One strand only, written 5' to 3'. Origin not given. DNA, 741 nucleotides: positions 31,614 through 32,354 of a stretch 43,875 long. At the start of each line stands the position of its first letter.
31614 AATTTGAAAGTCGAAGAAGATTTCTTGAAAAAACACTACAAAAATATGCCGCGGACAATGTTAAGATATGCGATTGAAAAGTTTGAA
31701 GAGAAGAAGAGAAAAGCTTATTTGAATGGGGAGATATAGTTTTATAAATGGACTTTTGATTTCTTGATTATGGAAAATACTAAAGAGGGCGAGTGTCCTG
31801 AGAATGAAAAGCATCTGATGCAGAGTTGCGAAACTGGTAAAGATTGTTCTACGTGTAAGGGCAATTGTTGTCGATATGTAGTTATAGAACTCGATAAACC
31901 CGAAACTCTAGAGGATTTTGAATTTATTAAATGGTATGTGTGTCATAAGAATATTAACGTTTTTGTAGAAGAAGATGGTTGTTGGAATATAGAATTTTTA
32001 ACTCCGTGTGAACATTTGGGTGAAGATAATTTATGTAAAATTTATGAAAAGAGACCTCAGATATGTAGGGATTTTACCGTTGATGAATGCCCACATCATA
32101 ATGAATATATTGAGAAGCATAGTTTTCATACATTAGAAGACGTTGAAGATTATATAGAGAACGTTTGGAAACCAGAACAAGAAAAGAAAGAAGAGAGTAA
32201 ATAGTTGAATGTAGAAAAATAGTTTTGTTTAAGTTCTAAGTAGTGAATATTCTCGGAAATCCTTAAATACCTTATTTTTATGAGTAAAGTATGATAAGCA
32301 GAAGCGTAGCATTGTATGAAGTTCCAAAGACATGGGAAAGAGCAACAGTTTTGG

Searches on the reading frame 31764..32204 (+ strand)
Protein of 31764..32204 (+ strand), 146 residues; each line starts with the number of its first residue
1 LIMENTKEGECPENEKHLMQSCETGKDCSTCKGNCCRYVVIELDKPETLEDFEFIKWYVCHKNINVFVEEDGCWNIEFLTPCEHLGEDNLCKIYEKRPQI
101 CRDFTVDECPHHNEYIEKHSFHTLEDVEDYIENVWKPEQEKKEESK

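Call 28: search_protein_families(library=pfam, proteins=[window:31764-32204:+], max_evalue=0.0001)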
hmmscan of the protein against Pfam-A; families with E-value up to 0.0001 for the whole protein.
window:31764-32204:+ (146 aa): 1 family
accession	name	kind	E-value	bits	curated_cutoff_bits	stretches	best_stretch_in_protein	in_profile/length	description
PF03692.20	CxxCxxCC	-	1.7e-07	32.3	23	1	27-106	1-71/85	Putative zinc- or iron-chelating domain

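Call 45: search_protein_families(library=ncbifam, proteins=[window:31764-32204:+], max_evalue=0.00001)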
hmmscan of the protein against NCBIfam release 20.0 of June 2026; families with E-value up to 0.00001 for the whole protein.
window:31764-32204:+ (146 aa): 0 families
